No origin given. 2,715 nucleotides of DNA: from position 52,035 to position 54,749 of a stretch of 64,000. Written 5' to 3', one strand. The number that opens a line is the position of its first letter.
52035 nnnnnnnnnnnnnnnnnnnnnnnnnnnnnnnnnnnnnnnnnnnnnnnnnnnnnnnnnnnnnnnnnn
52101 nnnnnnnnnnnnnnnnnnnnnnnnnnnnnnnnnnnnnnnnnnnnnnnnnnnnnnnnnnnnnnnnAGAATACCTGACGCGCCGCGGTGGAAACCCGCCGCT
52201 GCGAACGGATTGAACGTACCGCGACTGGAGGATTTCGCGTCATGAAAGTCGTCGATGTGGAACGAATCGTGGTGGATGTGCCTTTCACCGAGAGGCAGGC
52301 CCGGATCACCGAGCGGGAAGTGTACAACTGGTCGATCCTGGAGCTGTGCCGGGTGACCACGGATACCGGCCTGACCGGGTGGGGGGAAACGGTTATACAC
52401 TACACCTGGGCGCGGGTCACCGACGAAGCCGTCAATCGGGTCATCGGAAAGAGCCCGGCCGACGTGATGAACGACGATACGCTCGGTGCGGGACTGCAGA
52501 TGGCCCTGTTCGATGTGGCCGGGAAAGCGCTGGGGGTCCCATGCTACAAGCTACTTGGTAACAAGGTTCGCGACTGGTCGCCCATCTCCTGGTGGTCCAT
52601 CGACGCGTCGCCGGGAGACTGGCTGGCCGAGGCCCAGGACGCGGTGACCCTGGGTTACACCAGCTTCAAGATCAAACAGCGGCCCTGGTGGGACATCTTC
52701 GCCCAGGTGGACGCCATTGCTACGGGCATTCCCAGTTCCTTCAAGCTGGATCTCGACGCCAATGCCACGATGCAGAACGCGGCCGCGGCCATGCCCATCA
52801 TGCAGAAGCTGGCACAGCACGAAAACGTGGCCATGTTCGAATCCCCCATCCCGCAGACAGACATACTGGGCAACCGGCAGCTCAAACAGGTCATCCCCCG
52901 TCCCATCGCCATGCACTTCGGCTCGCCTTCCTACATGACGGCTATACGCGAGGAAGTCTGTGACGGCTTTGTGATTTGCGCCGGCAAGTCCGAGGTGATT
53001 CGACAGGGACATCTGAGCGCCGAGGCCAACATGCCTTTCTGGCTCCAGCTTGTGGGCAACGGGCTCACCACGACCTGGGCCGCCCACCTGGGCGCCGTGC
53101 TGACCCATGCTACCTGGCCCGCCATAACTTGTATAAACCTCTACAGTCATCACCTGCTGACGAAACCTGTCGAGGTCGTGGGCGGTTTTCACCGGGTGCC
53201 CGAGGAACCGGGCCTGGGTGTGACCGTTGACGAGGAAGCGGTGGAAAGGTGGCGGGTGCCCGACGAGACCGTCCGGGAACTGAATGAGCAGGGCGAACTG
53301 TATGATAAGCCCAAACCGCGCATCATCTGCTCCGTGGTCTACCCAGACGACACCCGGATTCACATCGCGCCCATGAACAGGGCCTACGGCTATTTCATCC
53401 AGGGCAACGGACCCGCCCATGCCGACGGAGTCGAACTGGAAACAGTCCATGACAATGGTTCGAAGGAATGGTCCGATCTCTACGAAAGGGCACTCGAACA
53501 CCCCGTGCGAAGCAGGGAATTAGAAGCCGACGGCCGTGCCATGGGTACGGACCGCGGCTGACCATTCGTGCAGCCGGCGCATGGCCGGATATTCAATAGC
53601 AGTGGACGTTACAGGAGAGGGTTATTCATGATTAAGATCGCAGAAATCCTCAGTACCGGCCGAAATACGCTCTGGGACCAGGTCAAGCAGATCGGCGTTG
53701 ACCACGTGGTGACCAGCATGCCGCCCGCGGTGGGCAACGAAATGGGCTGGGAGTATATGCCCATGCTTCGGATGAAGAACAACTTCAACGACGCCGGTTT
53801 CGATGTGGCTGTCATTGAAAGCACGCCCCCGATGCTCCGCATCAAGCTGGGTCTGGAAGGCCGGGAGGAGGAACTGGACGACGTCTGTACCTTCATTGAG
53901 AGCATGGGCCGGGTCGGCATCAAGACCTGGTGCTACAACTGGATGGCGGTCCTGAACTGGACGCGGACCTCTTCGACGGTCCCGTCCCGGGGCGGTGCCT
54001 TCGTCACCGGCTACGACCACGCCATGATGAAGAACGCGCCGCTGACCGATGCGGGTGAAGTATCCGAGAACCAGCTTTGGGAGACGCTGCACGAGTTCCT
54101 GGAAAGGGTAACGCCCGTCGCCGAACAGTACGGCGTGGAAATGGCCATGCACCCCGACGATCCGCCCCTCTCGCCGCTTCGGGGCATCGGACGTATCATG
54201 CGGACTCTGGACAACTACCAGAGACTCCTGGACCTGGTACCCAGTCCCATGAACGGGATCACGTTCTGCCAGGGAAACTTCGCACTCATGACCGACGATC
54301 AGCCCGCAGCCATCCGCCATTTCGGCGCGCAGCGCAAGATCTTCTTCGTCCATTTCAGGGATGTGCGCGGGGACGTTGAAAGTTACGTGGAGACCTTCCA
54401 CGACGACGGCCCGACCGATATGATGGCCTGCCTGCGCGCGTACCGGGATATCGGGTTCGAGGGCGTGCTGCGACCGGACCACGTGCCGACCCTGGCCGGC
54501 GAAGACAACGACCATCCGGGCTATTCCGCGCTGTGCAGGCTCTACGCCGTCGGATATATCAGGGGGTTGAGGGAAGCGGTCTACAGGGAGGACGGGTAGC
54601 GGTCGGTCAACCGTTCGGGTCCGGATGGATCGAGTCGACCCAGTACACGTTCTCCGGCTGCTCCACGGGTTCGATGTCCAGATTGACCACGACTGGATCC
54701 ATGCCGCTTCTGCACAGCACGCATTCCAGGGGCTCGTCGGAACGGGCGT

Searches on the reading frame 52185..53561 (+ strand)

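Call 27: search_protein_families(library=pfam, proteins=[window:52185-53561:+], max_evalue=0.0001)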
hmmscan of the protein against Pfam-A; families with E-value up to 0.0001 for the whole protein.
window:52185-53561:+ (458 aa): 2 families
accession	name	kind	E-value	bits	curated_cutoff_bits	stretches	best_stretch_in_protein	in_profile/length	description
PF13378.12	MR_MLE_C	-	3.6e-24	86.1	29.4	1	147-352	3-219/219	Enolase C-terminal domain-like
PF02746.21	MR_MLE_N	-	5.5e-06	27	22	0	54-125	30-117/117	Mandelate racemase / muconate lactonizing enzyme, N-terminal domain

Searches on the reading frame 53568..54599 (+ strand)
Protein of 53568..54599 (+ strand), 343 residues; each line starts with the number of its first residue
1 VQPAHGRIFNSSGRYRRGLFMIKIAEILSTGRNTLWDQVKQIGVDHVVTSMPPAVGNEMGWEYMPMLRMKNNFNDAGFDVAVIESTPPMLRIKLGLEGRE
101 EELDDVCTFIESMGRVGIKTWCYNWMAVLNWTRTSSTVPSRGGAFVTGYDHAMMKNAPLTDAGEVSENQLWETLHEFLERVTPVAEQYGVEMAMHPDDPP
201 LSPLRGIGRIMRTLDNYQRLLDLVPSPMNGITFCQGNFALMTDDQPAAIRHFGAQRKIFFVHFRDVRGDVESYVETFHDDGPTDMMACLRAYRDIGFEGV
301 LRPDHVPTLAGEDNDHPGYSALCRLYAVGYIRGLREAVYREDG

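Call 27: search_protein_families(library=pfam, proteins=[window:53568-54599:+], max_evalue=0.0001)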
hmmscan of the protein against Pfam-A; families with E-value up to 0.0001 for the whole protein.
window:53568-54599:+ (343 aa): 2 families
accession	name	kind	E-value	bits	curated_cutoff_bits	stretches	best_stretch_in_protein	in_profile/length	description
PF03786.19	UxuA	-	2.2e-87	293.6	23.7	2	162-338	172-350/352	D-mannonate dehydratase (UxuA)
PF01261.30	AP_endonuc_2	-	2.6e-11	44.1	31.1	1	37-301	2-225/249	Xylose isomerase-like TIM barrel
